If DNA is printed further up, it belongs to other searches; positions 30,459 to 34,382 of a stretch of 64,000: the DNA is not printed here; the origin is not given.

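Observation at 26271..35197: Operon of two paralogous ~1200-aa surface proteins with a small anchored protein and a membrane-bound XRE regulator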

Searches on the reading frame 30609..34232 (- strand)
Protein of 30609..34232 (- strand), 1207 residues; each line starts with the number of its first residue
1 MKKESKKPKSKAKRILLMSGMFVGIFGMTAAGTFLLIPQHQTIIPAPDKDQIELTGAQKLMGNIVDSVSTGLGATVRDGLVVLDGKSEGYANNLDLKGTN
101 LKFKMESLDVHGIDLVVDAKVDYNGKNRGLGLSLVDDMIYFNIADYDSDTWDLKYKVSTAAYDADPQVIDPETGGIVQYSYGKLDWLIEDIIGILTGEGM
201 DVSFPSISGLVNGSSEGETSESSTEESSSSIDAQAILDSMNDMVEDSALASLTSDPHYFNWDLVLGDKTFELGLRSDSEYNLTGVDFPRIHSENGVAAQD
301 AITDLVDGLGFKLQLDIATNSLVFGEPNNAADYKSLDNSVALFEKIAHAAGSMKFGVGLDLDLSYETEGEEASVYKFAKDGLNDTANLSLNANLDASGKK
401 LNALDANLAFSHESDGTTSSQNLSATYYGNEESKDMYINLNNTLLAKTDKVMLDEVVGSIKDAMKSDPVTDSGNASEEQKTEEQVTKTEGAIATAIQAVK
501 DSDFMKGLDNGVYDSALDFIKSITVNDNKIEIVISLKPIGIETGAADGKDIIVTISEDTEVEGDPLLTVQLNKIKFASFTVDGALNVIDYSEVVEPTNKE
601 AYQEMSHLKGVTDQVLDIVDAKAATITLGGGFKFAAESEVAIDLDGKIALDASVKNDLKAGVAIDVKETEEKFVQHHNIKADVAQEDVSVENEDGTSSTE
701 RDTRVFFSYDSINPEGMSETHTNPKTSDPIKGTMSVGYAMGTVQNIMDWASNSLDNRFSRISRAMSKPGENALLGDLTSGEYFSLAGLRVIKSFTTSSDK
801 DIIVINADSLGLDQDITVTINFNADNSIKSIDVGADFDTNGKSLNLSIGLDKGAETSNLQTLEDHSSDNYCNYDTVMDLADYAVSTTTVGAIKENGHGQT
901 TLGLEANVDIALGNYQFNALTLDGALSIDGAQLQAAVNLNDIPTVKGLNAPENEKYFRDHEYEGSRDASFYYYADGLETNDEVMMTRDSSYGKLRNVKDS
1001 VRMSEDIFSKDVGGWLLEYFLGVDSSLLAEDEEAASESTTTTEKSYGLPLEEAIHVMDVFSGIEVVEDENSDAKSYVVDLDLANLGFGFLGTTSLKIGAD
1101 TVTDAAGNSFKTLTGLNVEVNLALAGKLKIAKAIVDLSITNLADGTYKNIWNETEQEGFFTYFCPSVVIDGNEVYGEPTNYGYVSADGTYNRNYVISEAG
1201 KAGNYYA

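Call 8: search_protein_families(library=pfam, proteins=[window:30609-34232:-], max_evalue=1)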
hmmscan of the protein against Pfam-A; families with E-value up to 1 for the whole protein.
window:30609-34232:- (1207 aa): 0 families

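Call 9: search_protein_families(library=ncbifam, proteins=[window:30609-34232:-], max_evalue=1)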
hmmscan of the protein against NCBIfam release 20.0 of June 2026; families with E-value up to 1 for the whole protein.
window:30609-34232:- (1207 aa): 0 families

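Call 11: find_homologous_proteins(query=window:30609-34232:-)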
Query window:30609-34232:- (1207 aa): 12 proteins with E <= 0.001 among 8000 candidates.
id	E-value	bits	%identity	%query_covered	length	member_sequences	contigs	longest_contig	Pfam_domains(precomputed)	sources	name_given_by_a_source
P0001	0.0e+0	2623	100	100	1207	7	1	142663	-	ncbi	-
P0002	0.0e+0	2292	86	100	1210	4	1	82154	-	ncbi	-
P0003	0.0e+0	1974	75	100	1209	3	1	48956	-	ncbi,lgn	-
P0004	0.0e+0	1889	72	100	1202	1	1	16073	-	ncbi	-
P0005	0.0e+0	1865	72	100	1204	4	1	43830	-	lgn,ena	-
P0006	0.0e+0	1863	72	100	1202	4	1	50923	-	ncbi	-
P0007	0.0e+0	1490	61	100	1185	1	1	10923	-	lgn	-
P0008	0.0e+0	1191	50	99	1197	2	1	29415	-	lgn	-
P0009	0.0e+0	1149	49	100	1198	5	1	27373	-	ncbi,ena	-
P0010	5.4e-157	543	34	99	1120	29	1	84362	-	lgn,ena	-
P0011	1.7e-126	442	30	95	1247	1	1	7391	-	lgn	-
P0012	3.4e-25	107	23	82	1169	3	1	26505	-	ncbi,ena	-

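Call 12: find_related_loci(query=window:30609-34232:-, collection=genome_contigs, flank=10000)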
Query window:30609-34232:- (1207 aa) in genome_contigs; peptide patterns used: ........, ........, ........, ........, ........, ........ (x = any residue, [..] = any of these).
15 stretches matched a pattern; 7 encode a relative of the query (tblastn E <= 1e-3); 6 distinct loci.
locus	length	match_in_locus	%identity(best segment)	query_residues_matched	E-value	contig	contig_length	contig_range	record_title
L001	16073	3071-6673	72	1-1207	0e+0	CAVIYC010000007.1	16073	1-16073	Oscillospiraceae bacterium isolate G02630-L1_cleanbin_000035 genome assembly, contig: Spades_G02630-L1_contig_1745, whol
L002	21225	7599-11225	75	1-1207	0e+0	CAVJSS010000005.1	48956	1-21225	uncultured Eubacteriales bacterium isolate H07682-L1_cleanbin_000032 genome assembly, contig: Spades_H07682-L1_contig_43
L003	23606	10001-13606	72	1-1207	0e+0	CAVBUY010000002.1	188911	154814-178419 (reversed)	Alistipes shahii isolate H07663-L1_cleanbin_000029 genome assembly, contig: Spades_H07663-L1_contig_12, whole genome sho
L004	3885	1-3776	86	58-1207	0e+0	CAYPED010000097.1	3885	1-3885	MAG TPA_asm: uncultured Staphylococcaceae bacterium isolate binchicken_co323_37 genome assembly, contig: NODE_27267_leng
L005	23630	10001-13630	86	1-1207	0e+0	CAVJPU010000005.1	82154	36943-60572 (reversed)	bacterium isolate H07650-L1_cleanbin_000012 genome assembly, contig: Spades_H07650-L1_contig_34, whole genome shotgun se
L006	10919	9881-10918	84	1-345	0e+0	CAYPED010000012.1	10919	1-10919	MAG TPA_asm: uncultured Staphylococcaceae bacterium isolate binchicken_co323_37 genome assembly, contig: NODE_6772_lengt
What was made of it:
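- Tried and rejected: The labels on related MAG contigs conflict: Oscillospiraceae, Eubacteriales, Alistipes, Staphylococcaceae (call 12).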

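Call 20: find_encoding_contigs(protein=P0010, flank=10000, max_places=3)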
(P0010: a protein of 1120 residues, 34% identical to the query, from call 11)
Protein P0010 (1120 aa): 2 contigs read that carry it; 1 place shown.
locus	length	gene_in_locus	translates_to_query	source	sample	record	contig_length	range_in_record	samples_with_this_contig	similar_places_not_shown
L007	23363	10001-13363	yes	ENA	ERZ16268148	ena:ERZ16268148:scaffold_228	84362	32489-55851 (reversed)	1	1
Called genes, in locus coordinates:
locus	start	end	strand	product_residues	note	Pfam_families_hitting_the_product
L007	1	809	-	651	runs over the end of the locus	PF07523:Big_3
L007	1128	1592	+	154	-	-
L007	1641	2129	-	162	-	PF21095:CarD_C (weak)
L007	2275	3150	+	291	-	-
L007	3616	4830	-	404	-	PF01381:HTH_3 (faint), PF13412:HTH_24 (weak)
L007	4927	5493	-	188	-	PF00440:TetR_N (weak), PF14278:TetR_C_8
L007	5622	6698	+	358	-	PF01032:FecCD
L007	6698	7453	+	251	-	PF00005:ABC_tran, PF02463:SMC_N, PF13304:AAA_21 (faint)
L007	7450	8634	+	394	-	PF01497:Peripla_BP_2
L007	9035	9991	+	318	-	-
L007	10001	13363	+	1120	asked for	-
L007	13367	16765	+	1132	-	-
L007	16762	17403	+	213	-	PF13560:HTH_31, PF01381:HTH_3, PF12844:HTH_19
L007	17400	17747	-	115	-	PF04434:SWIM (weak)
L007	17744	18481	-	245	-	PF00753:Lactamase_B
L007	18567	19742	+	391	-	PF01734:Patatin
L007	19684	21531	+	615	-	PF08439:Peptidase_M3_N, PF01432:Peptidase_M3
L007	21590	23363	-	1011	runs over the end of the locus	-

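Call 21: find_encoding_contigs(protein=P0008, flank=10000, max_places=2)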
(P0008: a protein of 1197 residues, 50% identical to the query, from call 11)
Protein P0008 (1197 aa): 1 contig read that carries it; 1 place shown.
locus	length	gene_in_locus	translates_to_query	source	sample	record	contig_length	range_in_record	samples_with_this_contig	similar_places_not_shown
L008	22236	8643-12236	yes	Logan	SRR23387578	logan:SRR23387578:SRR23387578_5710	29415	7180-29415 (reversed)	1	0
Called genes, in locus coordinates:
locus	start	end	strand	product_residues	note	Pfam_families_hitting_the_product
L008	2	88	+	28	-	?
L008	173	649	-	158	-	PF08433:KTI12 (weak), PF13479:AAA_24, PF13671:AAA_33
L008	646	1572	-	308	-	PF00528:BPD_transp_1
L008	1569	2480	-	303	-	PF00528:BPD_transp_1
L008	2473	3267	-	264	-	PF00005:ABC_tran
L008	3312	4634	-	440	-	PF12974:Phosphonate-bd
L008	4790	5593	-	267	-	PF08543:Phos_pyr_kin, PF00294:PfkB (weak)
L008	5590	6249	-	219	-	-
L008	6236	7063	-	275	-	-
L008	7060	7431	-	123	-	-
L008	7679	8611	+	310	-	-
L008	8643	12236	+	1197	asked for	-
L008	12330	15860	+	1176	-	-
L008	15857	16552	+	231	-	PF12844:HTH_19, PF13560:HTH_31, PF01381:HTH_3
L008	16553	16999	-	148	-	PF01451:LMWPc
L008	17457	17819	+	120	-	PF07411:DUF1508 (faint)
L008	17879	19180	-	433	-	PF03952:Enolase_N, PF00113:Enolase_C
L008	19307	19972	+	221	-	PF03167:UDG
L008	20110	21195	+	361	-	PF09515:Thia_YuaJ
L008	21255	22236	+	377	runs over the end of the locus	-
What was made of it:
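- The B and XRE genes overlap by 4 nt in L007 and L008 (calls 20, 21).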

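Call 22: find_encoding_contigs(protein=P0011, flank=10000, max_places=2)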
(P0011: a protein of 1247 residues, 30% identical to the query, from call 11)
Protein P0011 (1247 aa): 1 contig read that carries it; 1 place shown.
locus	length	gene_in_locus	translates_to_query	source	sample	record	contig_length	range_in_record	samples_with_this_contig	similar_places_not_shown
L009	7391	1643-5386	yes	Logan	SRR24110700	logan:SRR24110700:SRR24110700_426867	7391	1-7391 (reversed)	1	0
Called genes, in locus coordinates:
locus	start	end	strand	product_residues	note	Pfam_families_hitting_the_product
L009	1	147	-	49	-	?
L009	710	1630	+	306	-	-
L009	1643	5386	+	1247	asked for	-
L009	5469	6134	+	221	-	PF13560:HTH_31, PF01381:HTH_3, PF12844:HTH_19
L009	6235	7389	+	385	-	?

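Call 118: list_cluster_members(proteins=[P0001, P0013, P0023, P0028, P0029, P0033])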
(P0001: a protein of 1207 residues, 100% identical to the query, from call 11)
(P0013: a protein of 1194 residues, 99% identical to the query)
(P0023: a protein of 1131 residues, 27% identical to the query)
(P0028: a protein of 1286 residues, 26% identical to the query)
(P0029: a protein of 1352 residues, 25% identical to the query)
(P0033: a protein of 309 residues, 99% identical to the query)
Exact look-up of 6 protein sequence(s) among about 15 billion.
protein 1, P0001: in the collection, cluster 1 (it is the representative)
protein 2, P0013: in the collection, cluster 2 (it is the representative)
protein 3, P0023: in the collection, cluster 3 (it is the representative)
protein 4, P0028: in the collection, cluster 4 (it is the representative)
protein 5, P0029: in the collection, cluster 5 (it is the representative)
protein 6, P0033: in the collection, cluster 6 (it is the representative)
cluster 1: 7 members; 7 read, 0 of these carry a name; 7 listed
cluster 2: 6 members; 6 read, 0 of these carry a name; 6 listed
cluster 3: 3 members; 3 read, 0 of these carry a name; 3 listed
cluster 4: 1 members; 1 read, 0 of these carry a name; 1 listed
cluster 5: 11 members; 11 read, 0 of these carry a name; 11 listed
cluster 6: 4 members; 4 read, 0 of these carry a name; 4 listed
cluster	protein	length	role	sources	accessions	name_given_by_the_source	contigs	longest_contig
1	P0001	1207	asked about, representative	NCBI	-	-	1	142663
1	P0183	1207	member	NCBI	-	-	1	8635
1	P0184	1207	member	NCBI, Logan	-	-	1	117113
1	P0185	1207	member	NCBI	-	-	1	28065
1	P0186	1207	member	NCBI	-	-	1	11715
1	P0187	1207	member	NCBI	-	-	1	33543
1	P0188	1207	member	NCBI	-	-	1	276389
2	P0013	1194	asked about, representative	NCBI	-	-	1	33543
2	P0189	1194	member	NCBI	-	-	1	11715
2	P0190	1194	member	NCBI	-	-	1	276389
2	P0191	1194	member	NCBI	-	-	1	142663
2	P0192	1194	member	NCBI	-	-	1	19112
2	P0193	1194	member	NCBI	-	-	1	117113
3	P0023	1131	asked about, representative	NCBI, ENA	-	-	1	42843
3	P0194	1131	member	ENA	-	-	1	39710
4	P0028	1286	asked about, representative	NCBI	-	-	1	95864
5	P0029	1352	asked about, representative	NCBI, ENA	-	-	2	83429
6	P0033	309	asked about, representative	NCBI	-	-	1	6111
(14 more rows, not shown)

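Call 122: search_protein_families(library=padloc, proteins=[window:30609-34232:-], max_evalue=0.01)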
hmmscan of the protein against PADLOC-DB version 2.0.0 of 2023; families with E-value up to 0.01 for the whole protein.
window:30609-34232:- (1207 aa): 0 families
